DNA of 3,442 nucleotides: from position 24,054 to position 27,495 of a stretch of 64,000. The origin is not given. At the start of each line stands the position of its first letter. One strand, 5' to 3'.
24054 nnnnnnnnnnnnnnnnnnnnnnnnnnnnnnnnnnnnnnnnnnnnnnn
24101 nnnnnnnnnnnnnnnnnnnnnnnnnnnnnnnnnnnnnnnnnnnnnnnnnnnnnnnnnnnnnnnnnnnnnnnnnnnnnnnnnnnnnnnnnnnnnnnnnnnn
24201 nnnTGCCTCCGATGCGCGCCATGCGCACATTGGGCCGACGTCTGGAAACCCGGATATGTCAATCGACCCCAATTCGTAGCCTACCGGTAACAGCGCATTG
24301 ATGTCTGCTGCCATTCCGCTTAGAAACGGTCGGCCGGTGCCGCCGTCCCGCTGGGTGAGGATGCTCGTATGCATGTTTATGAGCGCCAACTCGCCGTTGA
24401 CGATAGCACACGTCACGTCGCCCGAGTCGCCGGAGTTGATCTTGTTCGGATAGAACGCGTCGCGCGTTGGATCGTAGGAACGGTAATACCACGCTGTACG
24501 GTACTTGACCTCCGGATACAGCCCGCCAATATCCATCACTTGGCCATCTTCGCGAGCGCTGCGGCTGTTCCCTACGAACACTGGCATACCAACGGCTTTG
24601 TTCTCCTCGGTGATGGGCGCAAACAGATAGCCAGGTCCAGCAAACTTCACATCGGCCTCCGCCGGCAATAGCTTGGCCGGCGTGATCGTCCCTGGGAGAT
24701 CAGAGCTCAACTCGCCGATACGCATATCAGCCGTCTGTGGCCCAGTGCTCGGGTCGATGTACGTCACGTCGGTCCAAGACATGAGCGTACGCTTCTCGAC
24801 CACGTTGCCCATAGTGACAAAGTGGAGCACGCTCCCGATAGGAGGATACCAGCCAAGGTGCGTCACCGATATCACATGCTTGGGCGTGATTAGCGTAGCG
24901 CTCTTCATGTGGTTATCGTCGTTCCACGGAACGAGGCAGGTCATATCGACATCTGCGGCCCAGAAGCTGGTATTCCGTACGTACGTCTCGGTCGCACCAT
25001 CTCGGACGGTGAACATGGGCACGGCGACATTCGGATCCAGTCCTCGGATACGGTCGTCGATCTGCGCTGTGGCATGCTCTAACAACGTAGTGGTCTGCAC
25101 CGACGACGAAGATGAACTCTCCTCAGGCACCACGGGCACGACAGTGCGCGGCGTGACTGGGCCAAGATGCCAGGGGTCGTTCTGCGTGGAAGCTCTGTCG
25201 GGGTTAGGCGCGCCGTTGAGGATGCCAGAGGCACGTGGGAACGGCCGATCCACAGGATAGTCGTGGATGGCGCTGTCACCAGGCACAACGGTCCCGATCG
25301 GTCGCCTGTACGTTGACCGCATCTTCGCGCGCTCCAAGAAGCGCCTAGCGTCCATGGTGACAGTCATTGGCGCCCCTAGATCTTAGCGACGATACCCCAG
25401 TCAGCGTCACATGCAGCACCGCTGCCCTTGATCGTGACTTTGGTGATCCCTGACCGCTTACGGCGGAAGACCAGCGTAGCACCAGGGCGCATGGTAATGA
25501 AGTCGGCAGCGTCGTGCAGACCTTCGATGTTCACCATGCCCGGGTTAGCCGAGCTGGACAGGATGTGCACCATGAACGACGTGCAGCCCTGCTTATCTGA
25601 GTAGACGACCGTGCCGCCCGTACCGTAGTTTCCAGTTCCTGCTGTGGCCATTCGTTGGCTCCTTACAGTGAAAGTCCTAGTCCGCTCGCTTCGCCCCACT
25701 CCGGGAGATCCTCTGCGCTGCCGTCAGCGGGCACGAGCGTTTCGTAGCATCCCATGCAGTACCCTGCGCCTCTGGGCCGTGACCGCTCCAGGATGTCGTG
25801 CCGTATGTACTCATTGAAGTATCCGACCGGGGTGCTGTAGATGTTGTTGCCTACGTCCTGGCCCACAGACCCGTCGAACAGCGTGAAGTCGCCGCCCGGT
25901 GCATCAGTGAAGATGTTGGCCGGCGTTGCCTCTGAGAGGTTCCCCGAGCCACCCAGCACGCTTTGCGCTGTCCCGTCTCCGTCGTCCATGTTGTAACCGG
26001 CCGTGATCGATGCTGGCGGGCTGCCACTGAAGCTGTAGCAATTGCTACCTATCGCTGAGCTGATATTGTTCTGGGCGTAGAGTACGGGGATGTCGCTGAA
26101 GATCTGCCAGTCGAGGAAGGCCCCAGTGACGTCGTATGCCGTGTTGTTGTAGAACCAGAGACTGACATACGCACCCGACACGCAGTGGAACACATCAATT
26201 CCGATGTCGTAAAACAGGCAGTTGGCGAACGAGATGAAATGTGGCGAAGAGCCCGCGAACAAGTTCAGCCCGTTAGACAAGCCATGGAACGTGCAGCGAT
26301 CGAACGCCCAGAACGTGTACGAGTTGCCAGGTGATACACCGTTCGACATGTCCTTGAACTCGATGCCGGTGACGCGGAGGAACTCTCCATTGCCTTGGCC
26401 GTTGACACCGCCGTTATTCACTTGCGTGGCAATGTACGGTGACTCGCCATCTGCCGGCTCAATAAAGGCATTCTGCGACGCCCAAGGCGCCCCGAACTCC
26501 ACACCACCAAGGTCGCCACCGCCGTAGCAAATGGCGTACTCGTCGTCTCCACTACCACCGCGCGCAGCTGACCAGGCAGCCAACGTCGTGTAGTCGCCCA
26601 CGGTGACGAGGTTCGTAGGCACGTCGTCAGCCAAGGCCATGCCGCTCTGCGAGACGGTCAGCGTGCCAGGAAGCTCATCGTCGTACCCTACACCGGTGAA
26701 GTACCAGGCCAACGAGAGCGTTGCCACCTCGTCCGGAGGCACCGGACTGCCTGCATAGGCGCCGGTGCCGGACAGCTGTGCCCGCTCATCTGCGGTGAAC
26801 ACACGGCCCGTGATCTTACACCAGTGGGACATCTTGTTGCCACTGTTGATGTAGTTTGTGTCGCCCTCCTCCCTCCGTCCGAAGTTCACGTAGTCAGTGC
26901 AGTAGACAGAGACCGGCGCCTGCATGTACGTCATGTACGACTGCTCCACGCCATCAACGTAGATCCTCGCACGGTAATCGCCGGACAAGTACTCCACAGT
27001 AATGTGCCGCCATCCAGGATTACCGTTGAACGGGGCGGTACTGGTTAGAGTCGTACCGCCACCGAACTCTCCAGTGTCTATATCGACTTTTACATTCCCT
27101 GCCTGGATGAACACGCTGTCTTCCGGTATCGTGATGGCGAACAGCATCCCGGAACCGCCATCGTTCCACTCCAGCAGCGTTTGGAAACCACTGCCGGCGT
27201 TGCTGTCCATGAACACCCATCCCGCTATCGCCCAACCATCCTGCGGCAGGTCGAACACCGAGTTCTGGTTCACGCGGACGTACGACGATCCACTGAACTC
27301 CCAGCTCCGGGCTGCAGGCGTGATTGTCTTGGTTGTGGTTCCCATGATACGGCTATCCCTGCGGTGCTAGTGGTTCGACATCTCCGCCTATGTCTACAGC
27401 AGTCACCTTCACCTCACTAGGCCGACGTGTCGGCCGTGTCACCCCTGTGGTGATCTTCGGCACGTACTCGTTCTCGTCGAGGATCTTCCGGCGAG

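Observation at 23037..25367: Tandem paralogous chymotrypsin-fold serine protease-like genes in the structural region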

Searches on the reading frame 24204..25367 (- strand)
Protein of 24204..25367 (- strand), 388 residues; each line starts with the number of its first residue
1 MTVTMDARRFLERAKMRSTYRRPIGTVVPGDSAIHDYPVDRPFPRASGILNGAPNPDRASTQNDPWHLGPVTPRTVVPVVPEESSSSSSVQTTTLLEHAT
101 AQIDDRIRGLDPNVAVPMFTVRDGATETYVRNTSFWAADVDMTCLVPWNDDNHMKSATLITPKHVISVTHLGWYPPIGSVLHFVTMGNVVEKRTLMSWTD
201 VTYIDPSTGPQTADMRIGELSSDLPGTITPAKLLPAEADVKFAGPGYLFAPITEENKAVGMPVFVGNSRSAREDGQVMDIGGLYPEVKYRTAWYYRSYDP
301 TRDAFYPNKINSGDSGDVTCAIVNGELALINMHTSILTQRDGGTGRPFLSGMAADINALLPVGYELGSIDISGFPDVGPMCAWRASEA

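Call 4: search_protein_families(library=pfam, proteins=[window:24204-25367:-], max_evalue=10)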
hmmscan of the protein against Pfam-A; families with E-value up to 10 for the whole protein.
window:24204-25367:- (388 aa): 0 families

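Call 5: search_protein_families(library=phrogs, proteins=[window:24204-25367:-], max_evalue=1)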
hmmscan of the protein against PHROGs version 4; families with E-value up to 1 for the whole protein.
window:24204-25367:- (388 aa): 0 families

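Call 8: find_homologous_proteins(query=window:24204-25367:-, max_evalue=0.001)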
Query window:24204-25367:- (388 aa): 4 proteins with E <= 0.001 among 3065 candidates.
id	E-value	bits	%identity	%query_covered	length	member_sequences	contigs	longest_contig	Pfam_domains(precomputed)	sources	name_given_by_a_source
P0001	2.9e-264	894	100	100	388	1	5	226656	-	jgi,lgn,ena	-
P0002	2.9e-163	562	69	92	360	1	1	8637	-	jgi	jgi:hypothetical protein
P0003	3.4e-71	259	47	72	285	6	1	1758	-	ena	-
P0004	2.2e-66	243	47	71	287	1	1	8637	-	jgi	jgi:hypothetical protein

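Call 17: find_encoding_contigs(protein=P0001, flank=10000, max_places=5)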
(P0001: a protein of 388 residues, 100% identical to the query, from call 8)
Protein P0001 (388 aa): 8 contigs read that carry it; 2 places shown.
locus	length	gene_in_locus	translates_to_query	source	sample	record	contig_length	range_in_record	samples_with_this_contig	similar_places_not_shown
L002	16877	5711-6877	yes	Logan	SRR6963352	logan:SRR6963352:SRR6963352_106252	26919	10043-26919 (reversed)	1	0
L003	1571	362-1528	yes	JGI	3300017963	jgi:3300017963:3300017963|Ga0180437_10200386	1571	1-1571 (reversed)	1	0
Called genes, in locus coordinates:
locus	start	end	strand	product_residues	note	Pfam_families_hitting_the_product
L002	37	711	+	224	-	-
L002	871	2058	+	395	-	PF18905:DUF5661 (weak)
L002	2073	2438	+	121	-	-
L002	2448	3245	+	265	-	-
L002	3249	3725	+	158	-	-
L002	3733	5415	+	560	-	-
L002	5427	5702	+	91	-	-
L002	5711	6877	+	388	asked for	-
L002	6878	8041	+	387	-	-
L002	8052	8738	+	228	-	-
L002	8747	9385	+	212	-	-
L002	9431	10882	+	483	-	-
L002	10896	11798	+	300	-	-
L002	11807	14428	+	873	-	-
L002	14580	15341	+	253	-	-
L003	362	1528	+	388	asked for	-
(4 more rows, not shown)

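Call 19: find_encoding_contigs(protein=P0002, flank=10000, max_places=3)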
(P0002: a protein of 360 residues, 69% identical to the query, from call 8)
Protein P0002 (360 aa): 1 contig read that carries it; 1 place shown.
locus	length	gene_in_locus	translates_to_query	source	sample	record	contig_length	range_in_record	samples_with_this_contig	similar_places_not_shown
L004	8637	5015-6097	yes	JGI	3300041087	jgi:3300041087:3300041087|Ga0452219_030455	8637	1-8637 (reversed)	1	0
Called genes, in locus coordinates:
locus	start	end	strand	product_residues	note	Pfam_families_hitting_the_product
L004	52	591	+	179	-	-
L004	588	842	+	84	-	-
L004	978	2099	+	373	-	PF18905:DUF5661 (weak)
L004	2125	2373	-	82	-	-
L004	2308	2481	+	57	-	-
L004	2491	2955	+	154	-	-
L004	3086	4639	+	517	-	PF13385:Laminin_G_3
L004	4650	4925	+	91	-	-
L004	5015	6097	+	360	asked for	-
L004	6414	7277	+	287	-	-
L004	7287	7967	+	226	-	PF13578:Methyltransf_24 (weak), PF13649:Methyltransf_25 (faint)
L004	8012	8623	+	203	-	-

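Call 28: search_protein_families(library=pfam, proteins=[L004:3086-4639:+, L004:7287-7967:+, L004:8012-8623:+], max_evalue=1)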
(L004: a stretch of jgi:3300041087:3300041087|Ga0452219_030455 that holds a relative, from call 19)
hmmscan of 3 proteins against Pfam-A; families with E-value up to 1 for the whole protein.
L004:3086-4639:+ (517 aa): 2 families
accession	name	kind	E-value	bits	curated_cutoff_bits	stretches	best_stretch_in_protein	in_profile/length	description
PF13385.13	Laminin_G_3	-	8.4e-10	39.4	27.6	1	4-123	24-131/151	Concanavalin A-like lectin/glucanases superfamily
PF17161.10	DUF5123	-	0.052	15.1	35.1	0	305-335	3-34/113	Domain of unknown function (DUF5123)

L004:7287-7967:+ (226 aa): 7 families
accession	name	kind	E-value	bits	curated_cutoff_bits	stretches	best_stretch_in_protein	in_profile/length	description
PF13578.12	Methyltransf_24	-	9.4e-08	33.3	26.3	1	39-135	1-104/105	Methyltransferase domain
PF13649.12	Methyltransf_25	-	1.6e-05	26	27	1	38-116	1-84/97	Methyltransferase domain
PF13847.12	Methyltransf_31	-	3.3e-05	24.1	27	1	36-153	5-129/145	Methyltransferase domain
PF13489.12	Methyltransf_23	-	0.00043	20.5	27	1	18-103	6-86/164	Methyltransferase domain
PF08242.18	Methyltransf_12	-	0.0014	19.8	30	1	39-103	1-70/98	Methyltransferase domain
PF01728.25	FtsJ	-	0.0033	17.8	24.1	1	31-108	19-101/181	FtsJ-like methyltransferase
PF12692.13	Methyltransf_17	-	0.089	13.2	27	1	16-96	10-87/160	S-adenosyl-L-methionine methyltransferase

L004:8012-8623:+ (203 aa): 2 families
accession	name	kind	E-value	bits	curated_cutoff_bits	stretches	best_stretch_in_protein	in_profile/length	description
PF15255.11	CAP-ZIP_m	-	0.044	14.6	28.2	1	17-41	90-114/140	WASH complex subunit CAP-Z interacting, central region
PF19022.5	DUF5748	-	0.19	12.5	25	1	125-191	29-92/101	Family of unknown function (DUF5748)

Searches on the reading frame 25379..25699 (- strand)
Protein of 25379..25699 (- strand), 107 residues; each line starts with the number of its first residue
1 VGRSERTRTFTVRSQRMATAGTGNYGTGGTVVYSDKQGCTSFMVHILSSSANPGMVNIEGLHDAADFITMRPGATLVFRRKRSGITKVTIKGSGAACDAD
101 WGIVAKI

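Call 10: search_protein_families(library=pfam, proteins=[window:25379-25699:-], max_evalue=0.01)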
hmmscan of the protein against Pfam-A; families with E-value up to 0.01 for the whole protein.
window:25379-25699:- (107 aa): 0 families

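Call 15: search_protein_families(library=phrogs, proteins=[window:25379-25699:-], max_evalue=0.01)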
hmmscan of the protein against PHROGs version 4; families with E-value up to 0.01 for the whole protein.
window:25379-25699:- (107 aa): 0 families

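Call 79: search_protein_families(library=pfam, proteins=[window:25379-25699:-], max_evalue=5)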
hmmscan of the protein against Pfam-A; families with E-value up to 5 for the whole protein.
window:25379-25699:- (107 aa): 1 family
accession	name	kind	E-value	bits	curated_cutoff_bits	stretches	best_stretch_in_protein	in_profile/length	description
PF19813.4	DUF6296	-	0.028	14.9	27.2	1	21-39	28-46/78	Family of unknown function (DUF6296)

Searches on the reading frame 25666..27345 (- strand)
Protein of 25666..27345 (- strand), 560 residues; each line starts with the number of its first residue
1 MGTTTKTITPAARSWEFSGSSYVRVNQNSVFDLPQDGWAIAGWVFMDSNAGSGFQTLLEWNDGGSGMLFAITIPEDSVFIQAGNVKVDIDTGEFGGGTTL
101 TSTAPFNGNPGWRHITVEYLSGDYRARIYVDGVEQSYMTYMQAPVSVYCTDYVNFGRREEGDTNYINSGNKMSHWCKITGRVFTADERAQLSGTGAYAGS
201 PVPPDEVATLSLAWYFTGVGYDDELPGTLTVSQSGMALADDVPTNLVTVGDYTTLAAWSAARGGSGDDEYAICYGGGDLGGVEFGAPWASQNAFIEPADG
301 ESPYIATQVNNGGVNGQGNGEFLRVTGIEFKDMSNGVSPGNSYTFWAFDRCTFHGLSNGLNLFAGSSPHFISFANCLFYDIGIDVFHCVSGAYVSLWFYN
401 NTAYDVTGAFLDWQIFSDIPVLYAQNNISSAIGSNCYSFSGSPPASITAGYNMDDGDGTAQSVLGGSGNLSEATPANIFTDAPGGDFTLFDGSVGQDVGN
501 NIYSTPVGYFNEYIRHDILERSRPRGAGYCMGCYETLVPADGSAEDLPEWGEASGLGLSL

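Call 10: search_protein_families(library=pfam, proteins=[window:25666-27345:-], max_evalue=0.01)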
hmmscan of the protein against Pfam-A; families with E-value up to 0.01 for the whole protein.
window:25666-27345:- (560 aa): 0 families

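Call 15: search_protein_families(library=phrogs, proteins=[window:25666-27345:-], max_evalue=0.01)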
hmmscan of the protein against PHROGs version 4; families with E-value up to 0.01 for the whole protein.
window:25666-27345:- (560 aa): 0 families

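Call 77: search_dna_similar(query=window:25666-27345:-, collection=phages, mode=protein, max_evalue=0.001, max_rows=15)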
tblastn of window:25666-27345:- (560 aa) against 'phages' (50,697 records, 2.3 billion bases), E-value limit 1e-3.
No match.

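Call 78: search_solved_structures(query=window:25666-27345:-, max_evalue=1)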
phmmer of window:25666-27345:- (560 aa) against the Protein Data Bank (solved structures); distinct sequences matched with E-value up to 1: 1.
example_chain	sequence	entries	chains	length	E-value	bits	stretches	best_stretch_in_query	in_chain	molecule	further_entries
5t87_E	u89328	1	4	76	0.31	12.7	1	456-497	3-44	CdiA toxin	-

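Call 79: search_protein_families(library=pfam, proteins=[window:25666-27345:-], max_evalue=5)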
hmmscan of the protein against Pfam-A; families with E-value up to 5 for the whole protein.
window:25666-27345:- (560 aa): 1 family
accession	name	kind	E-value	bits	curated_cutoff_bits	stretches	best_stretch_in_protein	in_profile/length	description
PF17161.10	DUF5123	-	0.13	13.8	35.1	0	470-494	79-103/113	Domain of unknown function (DUF5123)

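Call 86: find_homologous_proteins(query=window:25666-27345:-, max_evalue=0.001)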
Query window:25666-27345:- (560 aa): 3 proteins with E <= 0.001 among 8000 candidates.
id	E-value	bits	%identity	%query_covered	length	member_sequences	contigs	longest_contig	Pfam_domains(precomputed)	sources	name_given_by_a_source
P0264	0.0e+0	1282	99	100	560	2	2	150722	-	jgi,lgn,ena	-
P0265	1.2e-246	838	73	93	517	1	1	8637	PF13385.14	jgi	jgi:hypothetical protein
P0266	2.4e-50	190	32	59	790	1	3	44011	PF13385.14,PF02210.32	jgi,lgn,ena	-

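Call 87: find_encoding_contigs(protein=P0266, flank=10000, max_places=1)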
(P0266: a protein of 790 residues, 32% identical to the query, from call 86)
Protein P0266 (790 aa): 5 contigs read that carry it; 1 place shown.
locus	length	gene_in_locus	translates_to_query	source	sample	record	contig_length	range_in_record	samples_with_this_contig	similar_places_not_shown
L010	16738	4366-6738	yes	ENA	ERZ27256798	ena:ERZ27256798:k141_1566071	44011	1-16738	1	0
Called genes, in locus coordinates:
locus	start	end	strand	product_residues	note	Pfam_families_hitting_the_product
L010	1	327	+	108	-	?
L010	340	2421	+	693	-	-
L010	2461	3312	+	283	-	-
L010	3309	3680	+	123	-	-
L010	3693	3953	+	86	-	-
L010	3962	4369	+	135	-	-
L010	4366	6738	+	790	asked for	PF13385:Laminin_G_3, PF02210:Laminin_G_2 (faint), PF13385:Laminin_G_3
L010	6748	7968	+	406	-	-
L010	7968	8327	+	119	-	PF07030:Phage_Mu_Gp36 (weak)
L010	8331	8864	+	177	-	-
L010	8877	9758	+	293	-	-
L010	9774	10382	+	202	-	-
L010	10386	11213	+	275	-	-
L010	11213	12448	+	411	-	-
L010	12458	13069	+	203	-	-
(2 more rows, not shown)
